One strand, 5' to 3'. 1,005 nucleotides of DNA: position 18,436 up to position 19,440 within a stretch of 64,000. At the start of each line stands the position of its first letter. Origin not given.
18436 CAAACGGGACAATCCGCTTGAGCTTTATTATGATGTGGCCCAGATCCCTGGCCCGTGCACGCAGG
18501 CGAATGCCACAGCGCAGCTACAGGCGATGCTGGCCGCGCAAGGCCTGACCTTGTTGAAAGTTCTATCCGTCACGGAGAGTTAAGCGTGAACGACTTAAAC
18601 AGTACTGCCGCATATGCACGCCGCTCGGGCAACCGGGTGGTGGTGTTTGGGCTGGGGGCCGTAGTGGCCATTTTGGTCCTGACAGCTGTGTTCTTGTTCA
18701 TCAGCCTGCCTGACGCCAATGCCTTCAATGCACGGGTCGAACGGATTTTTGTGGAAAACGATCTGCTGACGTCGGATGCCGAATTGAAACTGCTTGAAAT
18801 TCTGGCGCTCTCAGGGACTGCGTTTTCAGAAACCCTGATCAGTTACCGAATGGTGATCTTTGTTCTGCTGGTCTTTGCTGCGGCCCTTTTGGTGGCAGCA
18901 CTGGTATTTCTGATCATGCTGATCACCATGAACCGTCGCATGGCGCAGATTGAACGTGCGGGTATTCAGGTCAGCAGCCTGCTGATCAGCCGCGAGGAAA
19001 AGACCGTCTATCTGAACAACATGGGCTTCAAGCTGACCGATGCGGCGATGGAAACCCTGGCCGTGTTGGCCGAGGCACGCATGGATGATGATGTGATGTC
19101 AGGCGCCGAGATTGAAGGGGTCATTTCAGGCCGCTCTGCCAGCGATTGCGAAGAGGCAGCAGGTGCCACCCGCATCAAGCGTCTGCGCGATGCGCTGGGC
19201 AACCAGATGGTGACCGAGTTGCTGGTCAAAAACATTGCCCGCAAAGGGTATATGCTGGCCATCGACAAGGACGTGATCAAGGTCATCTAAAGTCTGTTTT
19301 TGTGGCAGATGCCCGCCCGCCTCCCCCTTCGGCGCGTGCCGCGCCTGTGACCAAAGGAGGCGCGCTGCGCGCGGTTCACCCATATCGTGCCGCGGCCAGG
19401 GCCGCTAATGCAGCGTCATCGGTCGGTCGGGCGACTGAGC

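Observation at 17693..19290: Candidate one-component transmembrane signalling system: 2-TM protein with C-terminal winged helix plus a small disulfide-type exported partner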

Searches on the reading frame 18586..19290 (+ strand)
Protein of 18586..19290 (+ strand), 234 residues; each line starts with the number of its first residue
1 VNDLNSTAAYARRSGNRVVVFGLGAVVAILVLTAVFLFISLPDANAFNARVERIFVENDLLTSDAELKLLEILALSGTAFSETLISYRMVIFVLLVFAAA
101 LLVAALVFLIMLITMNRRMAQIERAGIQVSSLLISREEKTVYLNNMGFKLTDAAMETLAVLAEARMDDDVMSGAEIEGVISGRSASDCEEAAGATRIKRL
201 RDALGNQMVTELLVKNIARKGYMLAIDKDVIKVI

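Call 3: search_protein_families(library=pfam, proteins=[window:18586-19290:+], max_evalue=1)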
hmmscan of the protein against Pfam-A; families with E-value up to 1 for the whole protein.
window:18586-19290:+ (234 aa): 4 families
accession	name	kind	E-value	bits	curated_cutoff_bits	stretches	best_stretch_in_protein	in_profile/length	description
PF00486.34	Trans_reg_C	-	0.0061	17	26.2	1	149-224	5-77/77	Transcriptional regulatory protein, C terminal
PF19762.4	DUF6249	-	0.12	12.8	33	0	91-125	2-36/104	Domain of unknown function (DUF6249)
PF05083.18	LST1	-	0.2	12.3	22.3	0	101-130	5-34/78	LST-1 protein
PF20990.2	DUF2207_C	-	0.28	11.3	33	1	17-119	137-193/247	Predicted membrane protein (DUF2207) C-terminal domain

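Call 4: search_protein_families(library=ncbifam, proteins=[window:18586-19290:+], max_evalue=1)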
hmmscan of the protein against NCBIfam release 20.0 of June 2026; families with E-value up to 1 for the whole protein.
window:18586-19290:+ (234 aa): 4 families
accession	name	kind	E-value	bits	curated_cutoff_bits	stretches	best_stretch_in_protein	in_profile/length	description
NF053854.1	RespRegPhoBBctds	equivalog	0.0086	15.4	270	1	118-207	124-210/225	two-component system response regulator PhoB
TIGR01387.1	cztR_silR_copR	subfamily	0.014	15.1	279.2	1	113-224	111-218/218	heavy metal response regulator transcription factor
NF033117.2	vanR_ACDEGLN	exception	0.015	14.9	350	1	115-223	119-224/226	VanR-ABDEGLN family response regulator transcription factor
NF007977.0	PRK10701.1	equivalog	0.048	13.1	330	1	122-226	134-235/241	two-component system response regulator RstA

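Call 5: find_homologous_proteins(query=window:18586-19290:+)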
Query window:18586-19290:+ (234 aa): 8000 proteins with E <= 0.001 among 8000 candidates; the best 120 are listed.
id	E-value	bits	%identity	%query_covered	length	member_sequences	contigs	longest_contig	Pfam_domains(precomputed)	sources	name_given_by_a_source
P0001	2.8e-134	463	100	100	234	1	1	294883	-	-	-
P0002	8.9e-130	448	97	100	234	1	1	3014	-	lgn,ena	-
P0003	6.1e-129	446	96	100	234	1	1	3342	-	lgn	-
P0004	6.0e-125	433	93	100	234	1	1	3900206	-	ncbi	-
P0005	1.8e-123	428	91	100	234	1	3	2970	-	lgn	-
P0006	2.0e-123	428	90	100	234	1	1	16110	-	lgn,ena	-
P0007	1.5e-122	425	90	100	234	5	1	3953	-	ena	-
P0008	3.1e-121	420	90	100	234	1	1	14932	-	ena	-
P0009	3.3e-121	420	90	100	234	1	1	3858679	-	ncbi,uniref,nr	ncbi:helix-turn-helix domain-containing protein [Roseovarius faecimaris]|uniref:Helix-turn-helix dom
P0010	8.1e-121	419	89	100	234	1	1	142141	-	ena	-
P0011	1.7e-120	418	88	100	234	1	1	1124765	-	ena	-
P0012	5.5e-120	416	88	100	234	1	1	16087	-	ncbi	-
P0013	6.5e-120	416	89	100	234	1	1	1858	-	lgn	-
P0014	7.7e-120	416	88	100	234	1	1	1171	-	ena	-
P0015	1.4e-119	415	89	100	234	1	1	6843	-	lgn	-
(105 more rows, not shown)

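Call 13: search_protein_representatives(protein=window:18586-19290:+)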
Query: 234 residues. Proteins with E-value up to 0.001 (for the whole library): 199; up to 1e-10: 138; up to 1e-30: 44. The best 150 are listed.
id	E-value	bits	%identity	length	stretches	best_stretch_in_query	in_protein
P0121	5.2e-88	310.4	69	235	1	9-234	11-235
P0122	7.5e-81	287.0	67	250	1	8-234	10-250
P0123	3.2e-62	226.2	75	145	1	90-234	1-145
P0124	1.4e-61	224.2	77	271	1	91-234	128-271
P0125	2.1e-61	223.5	66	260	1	4-177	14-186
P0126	1.2e-56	208.1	59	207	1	7-184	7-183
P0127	4.6e-56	206.1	72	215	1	2-153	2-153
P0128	4.3e-55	203.0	65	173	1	10-168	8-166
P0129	4.4e-53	196.4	59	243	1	10-179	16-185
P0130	4.5e-53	196.4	84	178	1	37-159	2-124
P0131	6.7e-53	195.8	71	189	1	1-143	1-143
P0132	5.6e-52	192.8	79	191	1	37-158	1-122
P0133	5.9e-52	192.8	48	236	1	7-232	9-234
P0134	3.7e-51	190.1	66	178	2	101-234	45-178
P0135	3.9e-49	183.6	49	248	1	5-198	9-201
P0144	2.5e-38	148.3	37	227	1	28-233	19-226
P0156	6.5e-34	133.9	41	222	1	22-232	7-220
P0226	5.3e-15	72.2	31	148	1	19-147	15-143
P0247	1.5e-12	64.2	32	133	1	122-233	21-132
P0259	1.1e-10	58.1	32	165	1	18-125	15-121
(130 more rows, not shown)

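Call 16: find_related_loci(query=A1, collection=genome_contigs, flank=6000)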
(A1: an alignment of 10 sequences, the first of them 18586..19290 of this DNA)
Query A1 (234 aa) in genome_contigs; peptide patterns used: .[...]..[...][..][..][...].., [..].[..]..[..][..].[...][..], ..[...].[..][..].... (x = any residue, [..] = any of these).
600 stretches matched a pattern (row limit reached: there are more); 553 encode a relative of the query (tblastn E <= 1e-3); the best 80 are kept; 80 distinct loci.
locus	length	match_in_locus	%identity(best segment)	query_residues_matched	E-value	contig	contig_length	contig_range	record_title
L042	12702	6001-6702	89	1-234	3e-136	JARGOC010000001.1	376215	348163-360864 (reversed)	MAG: Roseovarius sp. isolate bin_ce_oilr1.024 NODE_19_length_376215_cov_9.298644, whole genome shotgun sequence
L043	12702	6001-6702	85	1-234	8e-131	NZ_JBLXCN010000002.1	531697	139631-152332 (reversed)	MAG: Roseovarius sp. isolate ES16-03 S16maxbin_out.023RE.5K@2, whole genome shotgun sequence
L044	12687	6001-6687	86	6-234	6e-129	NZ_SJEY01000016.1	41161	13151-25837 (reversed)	Roseovarius aestuariivivens strain GHTF-24 NODE_16_length_41161_cov_105.62, whole genome shotgun sequence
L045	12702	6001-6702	83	1-234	3e-127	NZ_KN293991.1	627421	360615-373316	Roseovarius mucosus DSM 17069 Rosmu_scaffold17, whole genome shotgun sequence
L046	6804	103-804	83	1-234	3e-127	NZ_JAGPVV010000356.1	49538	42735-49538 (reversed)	MAG: Roseovarius sp. isolate Lab_640_Diesel_bin.19 k141_32918, whole genome shotgun sequence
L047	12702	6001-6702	82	1-234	1e-124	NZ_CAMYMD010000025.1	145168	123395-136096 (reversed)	MAG: uncultured Roseovarius sp. isolate Biocath_Alpha_21 k127_6283, whole genome shotgun sequence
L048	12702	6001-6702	81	1-234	4e-124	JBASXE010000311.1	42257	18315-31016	MAG: Roseovarius sp. isolate MFD06880_ilm_asm_bin35 k127_160848, whole genome shotgun sequence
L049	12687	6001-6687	81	6-234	2e-123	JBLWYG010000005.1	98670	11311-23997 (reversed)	MAG: Roseovarius sp. isolate EA25-05 A25maxbin.010RE.5K@5, whole genome shotgun sequence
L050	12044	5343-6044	81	1-234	3e-123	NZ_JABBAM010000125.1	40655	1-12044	MAG: Planktotalea sp. isolate HE327_NSB061 NODE_1253_length_40655_cov_12.665739, whole genome shotgun sequence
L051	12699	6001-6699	81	1-234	9e-123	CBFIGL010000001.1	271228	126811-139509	MAG: Planktotalea sp. isolate Co_bin_802_indstr genome assembly, contig: Co_bin_802_indstr_c1, whole genome shotgun sequ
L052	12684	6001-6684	86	7-234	1e-122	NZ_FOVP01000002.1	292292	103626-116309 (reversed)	Roseovarius lutimaris strain DSM 28463, whole genome shotgun sequence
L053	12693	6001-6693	80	4-234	2e-122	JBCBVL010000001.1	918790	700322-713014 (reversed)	MAG: Pseudomonadota bacterium isolate J06643_10 NODE_1_length_918790_cov_26.355978, whole genome shotgun sequence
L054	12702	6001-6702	84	1-234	2e-121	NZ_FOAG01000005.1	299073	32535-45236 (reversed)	Roseovarius azorensis strain DSM 100674, whole genome shotgun sequence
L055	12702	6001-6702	82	1-234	4e-120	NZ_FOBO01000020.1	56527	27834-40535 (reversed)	Roseovarius tolerans strain DSM 11457, whole genome shotgun sequence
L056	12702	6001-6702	82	1-234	4e-120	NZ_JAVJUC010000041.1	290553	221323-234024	MAG: Roseovarius sp. isolate B1-GNL1-15 k141_40427, whole genome shotgun sequence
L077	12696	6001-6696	76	3-234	3e-115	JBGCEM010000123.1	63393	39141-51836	MAG: Paracoccaceae bacterium isolate SGMAG-47 contig123, whole genome shotgun sequence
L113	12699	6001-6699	74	1-234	3e-111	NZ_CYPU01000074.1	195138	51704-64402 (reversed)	Ruegeria atlantica strain CECT 4292, whole genome shotgun sequence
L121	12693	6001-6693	75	5-234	7e-111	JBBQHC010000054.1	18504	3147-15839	MAG: Rhodobacterales bacterium isolate Co_metawrap_925 Cmw_925_k141_23284507_length_18504_cov_8.0000, whole genome shotg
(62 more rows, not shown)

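Call 17: search_solved_structures(query=A1, max_evalue=1, show_alignments=2)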
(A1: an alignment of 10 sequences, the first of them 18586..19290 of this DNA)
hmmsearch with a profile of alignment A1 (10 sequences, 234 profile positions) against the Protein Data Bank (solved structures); distinct sequences matched with E-value up to 1: 16.
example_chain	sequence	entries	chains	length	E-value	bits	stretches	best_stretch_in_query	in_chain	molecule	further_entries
6kyx_A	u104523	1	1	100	0.00017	24.1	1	127-224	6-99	DNA-binding response regulator ArlR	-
6is4_A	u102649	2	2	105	0.0002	23.8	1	127-224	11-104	Response regulator ArlR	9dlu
6iju_A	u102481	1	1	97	0.00023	23.7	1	127-224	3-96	DNA-binding response regulator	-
2naz_A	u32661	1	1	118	0.0006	22.3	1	127-224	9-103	Transcriptional regulatory protein RstA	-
1ys6_A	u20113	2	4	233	0.014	17.8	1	115-222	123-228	Transcriptional regulatory protein prrA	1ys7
4nhj_A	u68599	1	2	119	0.029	16.8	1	125-224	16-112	DNA-binding transcriptional regulator RstA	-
9h74_A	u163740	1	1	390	0.043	16.2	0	129-156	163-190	Eukaryotic translation initiation factor 2 subunit 1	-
2mlk_A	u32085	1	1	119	0.071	15.5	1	125-224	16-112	RstA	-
8b4b_W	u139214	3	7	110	0.13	14.6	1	168-226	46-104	Cholera toxin transcriptional activator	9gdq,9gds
4u88_A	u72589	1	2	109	0.14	14.5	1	130-225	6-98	Transcriptional regulator SaeR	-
4qwq_B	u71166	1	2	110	0.15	14.5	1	130-224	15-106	Response regulator SaeR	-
8b4c_D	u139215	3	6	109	0.15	14.4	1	168-225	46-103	Cholera toxin transcriptional activator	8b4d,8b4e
7nmb_A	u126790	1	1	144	0.21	13.9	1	168-226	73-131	Cholera toxin transcriptional activator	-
2k4j_A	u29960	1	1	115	0.22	13.9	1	131-224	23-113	Putative TRANSCRIPTIONAL REGULATOR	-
9yfa_A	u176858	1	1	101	0.3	13.4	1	124-211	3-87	Response regulator protein CarR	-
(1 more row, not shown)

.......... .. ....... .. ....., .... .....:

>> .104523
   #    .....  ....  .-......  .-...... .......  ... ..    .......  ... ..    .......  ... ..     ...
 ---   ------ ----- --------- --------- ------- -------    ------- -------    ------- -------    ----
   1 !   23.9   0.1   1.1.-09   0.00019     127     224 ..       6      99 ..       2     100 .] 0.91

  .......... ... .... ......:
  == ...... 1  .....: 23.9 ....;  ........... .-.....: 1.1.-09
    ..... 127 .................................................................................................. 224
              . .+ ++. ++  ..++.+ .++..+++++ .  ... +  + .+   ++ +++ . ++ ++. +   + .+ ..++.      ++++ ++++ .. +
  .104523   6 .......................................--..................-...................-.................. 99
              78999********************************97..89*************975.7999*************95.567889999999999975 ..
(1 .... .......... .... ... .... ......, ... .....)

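Call 21: list_cluster_members(proteins=[P0121, P0122, P0133, P0144, P0156, P0135, P0247, P0226, P0259])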
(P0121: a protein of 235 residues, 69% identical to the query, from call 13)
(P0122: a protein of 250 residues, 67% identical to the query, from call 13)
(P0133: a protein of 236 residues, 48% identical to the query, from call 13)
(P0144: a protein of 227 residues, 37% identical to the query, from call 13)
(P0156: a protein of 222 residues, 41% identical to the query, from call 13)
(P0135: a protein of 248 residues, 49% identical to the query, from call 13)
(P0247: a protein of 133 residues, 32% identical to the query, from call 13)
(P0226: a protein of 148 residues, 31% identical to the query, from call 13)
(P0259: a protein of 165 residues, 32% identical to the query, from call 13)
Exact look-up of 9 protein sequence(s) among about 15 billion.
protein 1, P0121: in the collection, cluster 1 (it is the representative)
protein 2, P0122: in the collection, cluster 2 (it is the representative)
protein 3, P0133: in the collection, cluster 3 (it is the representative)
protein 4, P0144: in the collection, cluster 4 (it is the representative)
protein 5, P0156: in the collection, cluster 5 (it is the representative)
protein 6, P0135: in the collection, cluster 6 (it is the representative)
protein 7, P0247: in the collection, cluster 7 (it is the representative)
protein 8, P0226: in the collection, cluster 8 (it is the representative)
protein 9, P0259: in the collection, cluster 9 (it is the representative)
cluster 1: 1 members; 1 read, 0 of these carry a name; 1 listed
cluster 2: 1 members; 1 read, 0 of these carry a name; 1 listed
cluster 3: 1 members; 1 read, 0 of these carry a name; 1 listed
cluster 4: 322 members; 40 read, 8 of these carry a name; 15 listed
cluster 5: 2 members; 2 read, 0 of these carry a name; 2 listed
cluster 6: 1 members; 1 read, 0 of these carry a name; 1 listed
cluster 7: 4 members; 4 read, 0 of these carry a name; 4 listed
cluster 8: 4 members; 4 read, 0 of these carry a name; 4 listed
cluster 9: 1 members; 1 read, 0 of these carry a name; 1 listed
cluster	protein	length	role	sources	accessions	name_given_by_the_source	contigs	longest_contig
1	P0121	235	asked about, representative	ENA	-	-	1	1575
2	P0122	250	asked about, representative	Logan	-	-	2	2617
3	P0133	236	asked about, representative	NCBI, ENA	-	-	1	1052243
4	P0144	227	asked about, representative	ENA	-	-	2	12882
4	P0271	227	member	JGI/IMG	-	hypothetical protein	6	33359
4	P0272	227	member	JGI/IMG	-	hypothetical protein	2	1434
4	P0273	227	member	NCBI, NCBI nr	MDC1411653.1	hypothetical protein N8370_02895 [Amylibacter sp.] | hypothetical protein [Amylibacter sp.]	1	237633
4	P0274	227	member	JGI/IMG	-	hypothetical protein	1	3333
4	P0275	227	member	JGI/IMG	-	hypothetical protein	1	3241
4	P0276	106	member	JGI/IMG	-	hypothetical protein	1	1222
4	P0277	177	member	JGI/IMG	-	hypothetical protein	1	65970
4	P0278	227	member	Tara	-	strand:+ start:163 stop:846 length:684 start_codon:yes stop_codon:yes gene_type:complete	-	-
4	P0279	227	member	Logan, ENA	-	-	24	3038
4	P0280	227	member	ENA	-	-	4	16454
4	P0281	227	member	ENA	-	-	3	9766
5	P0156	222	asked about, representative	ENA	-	-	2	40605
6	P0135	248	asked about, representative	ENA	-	-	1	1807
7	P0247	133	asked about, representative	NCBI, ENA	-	-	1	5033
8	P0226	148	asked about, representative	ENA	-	-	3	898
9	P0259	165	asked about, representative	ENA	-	-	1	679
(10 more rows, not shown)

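Call 29: search_protein_families(library=pfam, proteins=[L113:5745-6029:+, L077:5742-6023:+, L121:5736-6020:+, L113:6031-6699:+, P0144, P0133], max_evalue=1)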
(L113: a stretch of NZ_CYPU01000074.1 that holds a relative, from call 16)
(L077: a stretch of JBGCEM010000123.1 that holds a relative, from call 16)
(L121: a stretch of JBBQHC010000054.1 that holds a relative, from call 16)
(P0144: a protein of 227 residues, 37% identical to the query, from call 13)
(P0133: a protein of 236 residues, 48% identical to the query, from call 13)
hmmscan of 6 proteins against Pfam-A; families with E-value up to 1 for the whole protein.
L113:5745-6029:+ (94 aa): 1 family
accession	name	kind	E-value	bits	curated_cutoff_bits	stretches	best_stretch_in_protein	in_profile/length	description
PF13992.11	YecR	-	0.075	13.8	27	1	36-67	11-42/73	YecR-like lipoprotein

L077:5742-6023:+ (93 aa): 4 families
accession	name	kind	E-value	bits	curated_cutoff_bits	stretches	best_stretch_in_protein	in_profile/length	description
PF12393.13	Dr_adhesin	-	0.043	14.6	25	1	1-15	1-15/21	Dr family adhesin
PF05078.17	DUF679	-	0.11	12.8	25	1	3-57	35-87/163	Protein of unknown function (DUF679)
PF00501.34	AMP-binding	-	0.15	11.3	29.9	1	11-71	291-353/384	AMP-binding enzyme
PF23906.1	DUF7248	-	0.22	12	27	0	5-29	15-39/58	Family of unknown function (DUF7248)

L121:5736-6020:+ (94 aa): 0 families

L113:6031-6699:+ (223 aa): 4 families
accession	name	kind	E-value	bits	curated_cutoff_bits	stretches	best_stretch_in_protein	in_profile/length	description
PF00486.34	Trans_reg_C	-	4.3e-05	23.9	26.2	1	137-213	4-77/77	Transcriptional regulatory protein, C terminal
PF03988.17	DUF347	-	0.37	11.5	28.2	0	66-103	13-41/52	Repeat of Unknown Function (DUF347)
PF20990.2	DUF2207_C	-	0.58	10.3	33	0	10-118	140-199/247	Predicted membrane protein (DUF2207) C-terminal domain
PF14219.11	DUF4328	-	0.88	9.5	27.2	1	2-31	11-40/166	Domain of unknown function (DUF4328)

P0144 (227 aa): 6 families
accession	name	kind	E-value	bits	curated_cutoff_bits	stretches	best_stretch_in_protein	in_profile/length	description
PF00486.34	Trans_reg_C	-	0.00096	19.6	26.2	1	143-216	6-76/77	Transcriptional regulatory protein, C terminal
PF19231.4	DUF5884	-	0.025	15.2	27.5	1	38-93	40-95/155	Family of unknown function (DUF5884)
PF07690.21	MFS_1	-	0.067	12.5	33.4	1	13-113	154-233/347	Major Facilitator Superfamily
PF12089.13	DUF3566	-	0.098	13.5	22.2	0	15-103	22-102/118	Transmembrane domain of unknown function (DUF3566)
PF13727.12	CoA_binding_3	-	0.12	12.8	25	0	75-104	39-67/175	CoA-binding domain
PF20990.2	DUF2207_C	-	0.58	10.3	33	1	15-104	137-186/247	Predicted membrane protein (DUF2207) C-terminal domain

P0133 (236 aa): 4 families
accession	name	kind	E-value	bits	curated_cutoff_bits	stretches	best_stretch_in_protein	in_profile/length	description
PF00486.34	Trans_reg_C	-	9.3e-10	38.9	26.2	1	149-225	3-76/77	Transcriptional regulatory protein, C terminal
PF17231.7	DUF5305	-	0.13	12.1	29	1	18-63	117-162/217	Family of unknown function (DUF5305)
PF19071.5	DUF5767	-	0.22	12.1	26.9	1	46-82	40-77/84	Family of unknown function (DUF5767)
PF20990.2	DUF2207_C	-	0.23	11.6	33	1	4-116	124-188/247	Predicted membrane protein (DUF2207) C-terminal domain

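Call 32: predict_structure(alignment_id=A2)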
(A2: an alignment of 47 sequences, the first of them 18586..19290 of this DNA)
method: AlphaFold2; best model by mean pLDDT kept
length: 234 residues; sequences in the alignment: 47
mean_pLDDT: 66.4   pTM: 0.42
mean pLDDT of the five models: 66.4, 65.1, 64.4, 63.5, 62.0
residues with pLDDT >= 90: 0; 70-90: 106; 50-70: 107; < 50: 21
segments of 3 or more residues with pLDDT < 50: 1-6, 8-11, 120-127
pLDDT, mean of each block of 10 residues (from residue 1): 42 59 76 71 57 59 55 56 62 75 79 66 48 70 68 81 80 82 81 80 61 54 67 63
secondary structure, 60 per line:
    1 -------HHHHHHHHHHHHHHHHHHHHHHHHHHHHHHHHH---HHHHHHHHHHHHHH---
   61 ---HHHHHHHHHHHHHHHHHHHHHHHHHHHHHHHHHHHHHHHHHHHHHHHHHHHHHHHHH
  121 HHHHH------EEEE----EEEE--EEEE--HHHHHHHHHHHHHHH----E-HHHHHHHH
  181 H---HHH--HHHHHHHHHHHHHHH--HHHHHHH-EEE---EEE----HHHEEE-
elements in order: H8-40 H44-57 H64-125 E132-135 E140-143 E146-149 H152-166 H173-181 H190-204 H207-213 E215-217 E221-223 E231-233

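Call 46: fold_search(model_id=the predicted structure, library=pdb)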
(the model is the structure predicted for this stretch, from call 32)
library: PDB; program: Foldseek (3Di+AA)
matches with E <= 10: 170; with E <= 0.001: 3
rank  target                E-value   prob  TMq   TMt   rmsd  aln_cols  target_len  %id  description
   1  9dlu_MODEL_1_A        5.0e-04  1.00  0.34  0.70   3.7        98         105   23  Solution structure of Staphylococcus aureus response regulator ArlR DNA-binding domain (released 2025-09-17)
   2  9dvt_R                7.6e-04  1.00  0.37  0.36  11.8       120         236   21  Cryo-EM structure of RpaA bound to PkaiBC DNA and the CTD of the alpha subunit of RNAP from the cyanobacterium Synecho (released 2025-10-15)
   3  8hig_A                9.1e-04  1.00  0.34  0.73   2.5        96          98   20  Co-crystal structure of C-terminal DNA binding domain of Saccharopolyspora erythraea GlnR in complex with its cognate  (released 2023-11-22)
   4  8hml_A                1.6e-03  1.00  0.33  0.71   2.8        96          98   21  Co-crystal structure of the C terminal DNA binding domain of Saccharopolyspora erythraea GlnR in complex with its cons (released 2023-06-07)
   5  9dvt_S                1.8e-03  1.00  0.35  0.35  11.7       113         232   22  Cryo-EM structure of RpaA bound to PkaiBC DNA and the CTD of the alpha subunit of RNAP from the cyanobacterium Synecho (released 2025-10-15)
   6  8b4b_W                2.0e-03  1.00  0.32  0.60   3.7       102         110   18  ToxR bacterial transcriptional regulator bound to 19 bp ompU promoter DNA (released 2023-08-09)
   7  8uvk_A                2.0e-03  1.00  0.33  0.35  11.9       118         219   18  CosR DNA bound form II (released 2024-01-31)
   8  4b09_A                2.2e-03  1.00  0.34  0.37  14.3       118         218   17  Structure of unphosphorylated BaeR dimer (released 2013-07-10)
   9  5x5l_A                2.8e-03  1.00  0.32  0.71   3.5        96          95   19  Crystal structure of response regulator AdeR DNA binding domain in complex with an intercistronic region (released 2017-08-30)
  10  8hml_B                3.4e-03  1.00  0.34  0.73   3.3       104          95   20  Co-crystal structure of the C terminal DNA binding domain of Saccharopolyspora erythraea GlnR in complex with its cons (released 2023-06-07)
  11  2d1v                  3.6e-03  1.00  0.33  0.69   3.8       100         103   20  Crystal structure of DNA-binding domain of Bacillus subtilis YycF (released 2006-09-12)
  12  2zxj_A                3.8e-03  1.00  0.32  0.69   2.8        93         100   18  Crystal structure of YycF DNA-binding domain from Staphylococcus aureus (released 2009-01-20)
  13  1gxp_A                3.8e-03  1.00  0.34  0.70   3.5       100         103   18  PhoB effector domain in complex with pho box DNA. (released 2002-04-29)
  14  8uvx_A                3.8e-03  1.00  0.31  0.32  11.8       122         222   18  CosR DNA bound form I (released 2024-01-31)
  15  4nhj_B                4.1e-03  1.00  0.35  0.73   3.8        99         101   23  Crystal structure of Klebsiella pneumoniae RstA DNA-binding domain in complex with RstA box (released 2014-07-16)
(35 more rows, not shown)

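Call 53: find_homologous_proteins(query=L113:6031-6699:+)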
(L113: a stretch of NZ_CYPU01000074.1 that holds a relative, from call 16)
Query L113:6031-6699:+ (223 aa): 8000 proteins with E <= 0.001 among 8000 candidates; the best 120 are listed.
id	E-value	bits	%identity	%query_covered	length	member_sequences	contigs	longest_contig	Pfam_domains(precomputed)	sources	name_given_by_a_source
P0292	7.0e-129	445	100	100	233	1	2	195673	-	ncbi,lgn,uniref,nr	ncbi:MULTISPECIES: winged helix-turn-helix domain-containing protein [Ruegeria]|uniref:OmpR/PhoB-typ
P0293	1.3e-128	444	100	100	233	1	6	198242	-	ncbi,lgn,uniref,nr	ncbi:helix-turn-helix domain-containing protein [Ruegeria sp. AU67]|uniref:winged helix-turn-helix d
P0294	1.4e-128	444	100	100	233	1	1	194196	-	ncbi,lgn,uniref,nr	ncbi:winged helix-turn-helix domain-containing protein [Ruegeria atlantica]|uniref:OmpR/PhoB-type do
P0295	3.3e-128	443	99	100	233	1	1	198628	-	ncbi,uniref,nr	ncbi:winged helix-turn-helix domain-containing protein [Ruegeria atlantica]|uniref:winged helix-turn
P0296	4.7e-128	442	98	100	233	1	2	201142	-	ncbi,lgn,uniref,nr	ncbi:winged helix-turn-helix domain-containing protein [Ruegeria atlantica]|uniref:winged helix-turn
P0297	4.7e-128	442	100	100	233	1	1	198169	-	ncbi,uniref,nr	ncbi:winged helix-turn-helix domain-containing protein [Ruegeria atlantica]|uniref:winged helix-turn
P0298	8.6e-128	441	99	100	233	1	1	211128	-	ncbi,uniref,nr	ncbi:winged helix-turn-helix domain-containing protein [Ruegeria atlantica]|uniref:winged helix-turn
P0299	1.0e-127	441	99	100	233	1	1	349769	-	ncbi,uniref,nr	ncbi:helix-turn-helix domain-containing protein [Ruegeria sp. A3M17]|uniref:winged helix-turn-helix 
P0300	1.2e-127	441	98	100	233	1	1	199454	-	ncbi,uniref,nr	ncbi:winged helix-turn-helix domain-containing protein [Ruegeria atlantica]|uniref:winged helix-turn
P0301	1.1e-126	438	97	100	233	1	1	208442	PF00486.35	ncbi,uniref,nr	ncbi:helix-turn-helix domain-containing protein [Ruegeria sp. Ofav3-42]|uniref:winged helix-turn-hel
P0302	1.4e-126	438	97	100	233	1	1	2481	PF00486.35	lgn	-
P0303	2.3e-126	437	97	100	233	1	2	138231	PF00486.35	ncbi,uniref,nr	ncbi:winged helix-turn-helix domain-containing protein [Ruegeria arenilitoris]|uniref:winged helix-t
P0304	9.0e-126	435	96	100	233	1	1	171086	PF00486.35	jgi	jgi:DNA-binding winged helix-turn-helix (wHTH) protein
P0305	4.0e-125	433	97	100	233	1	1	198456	PF00486.35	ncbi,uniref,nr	ncbi:winged helix-turn-helix domain-containing protein [Ruegeria arenilitoris]|uniref:winged helix-t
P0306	5.4e-125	432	96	100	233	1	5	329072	PF00486.35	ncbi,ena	-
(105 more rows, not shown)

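Call 67: find_encoding_contigs(protein=P0133, flank=2500, max_places=2)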
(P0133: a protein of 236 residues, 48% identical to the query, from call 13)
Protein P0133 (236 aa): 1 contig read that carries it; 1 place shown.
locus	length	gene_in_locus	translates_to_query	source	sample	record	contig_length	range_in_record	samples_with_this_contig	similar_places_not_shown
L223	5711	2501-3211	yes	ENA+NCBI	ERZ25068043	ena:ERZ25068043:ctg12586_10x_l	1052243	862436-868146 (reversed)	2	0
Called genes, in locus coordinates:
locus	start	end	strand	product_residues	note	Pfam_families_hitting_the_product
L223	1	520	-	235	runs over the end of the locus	PF01351:RNase_HII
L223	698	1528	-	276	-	-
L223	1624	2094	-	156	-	-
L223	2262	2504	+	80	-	-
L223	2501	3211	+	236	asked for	PF00486:Trans_reg_C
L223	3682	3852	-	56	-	-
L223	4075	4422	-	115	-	PF01844:HNH, PF14279:HNH_5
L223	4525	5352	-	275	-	PF01116:F_bP_aldolase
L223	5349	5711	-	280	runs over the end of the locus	PF04962:KduI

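Call 68: find_encoding_contigs(protein=P0144, flank=2500, max_places=2)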
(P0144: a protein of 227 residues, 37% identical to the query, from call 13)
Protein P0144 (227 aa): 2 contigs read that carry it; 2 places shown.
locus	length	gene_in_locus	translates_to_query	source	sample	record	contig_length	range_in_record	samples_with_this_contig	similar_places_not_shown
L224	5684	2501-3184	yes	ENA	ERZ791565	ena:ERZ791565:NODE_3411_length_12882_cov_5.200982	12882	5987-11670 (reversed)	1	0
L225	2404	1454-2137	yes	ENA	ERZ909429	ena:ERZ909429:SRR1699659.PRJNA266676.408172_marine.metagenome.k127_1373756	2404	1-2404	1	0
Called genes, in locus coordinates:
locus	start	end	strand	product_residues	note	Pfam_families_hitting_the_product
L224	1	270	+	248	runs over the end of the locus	PF02463:SMC_N (faint), PF00005:ABC_tran, PF13304:AAA_21 (faint)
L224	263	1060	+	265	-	PF00950:ABC-3, PF01032:FecCD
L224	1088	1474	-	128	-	PF04828:GFA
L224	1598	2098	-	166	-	-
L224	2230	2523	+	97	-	-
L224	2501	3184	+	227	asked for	-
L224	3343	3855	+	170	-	-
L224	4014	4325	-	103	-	PF04800:NDUS4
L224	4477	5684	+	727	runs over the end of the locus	PF00270:DEAD (weak), PF04851:ResIII, PF17757:UvrB_inter, PF27431:UvrB_3rd, PF00271:Helicase_C, PF12344:UvrB, PF02151:UVR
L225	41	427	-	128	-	PF04828:GFA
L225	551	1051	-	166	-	-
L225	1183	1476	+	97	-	-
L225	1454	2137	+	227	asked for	-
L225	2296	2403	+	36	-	?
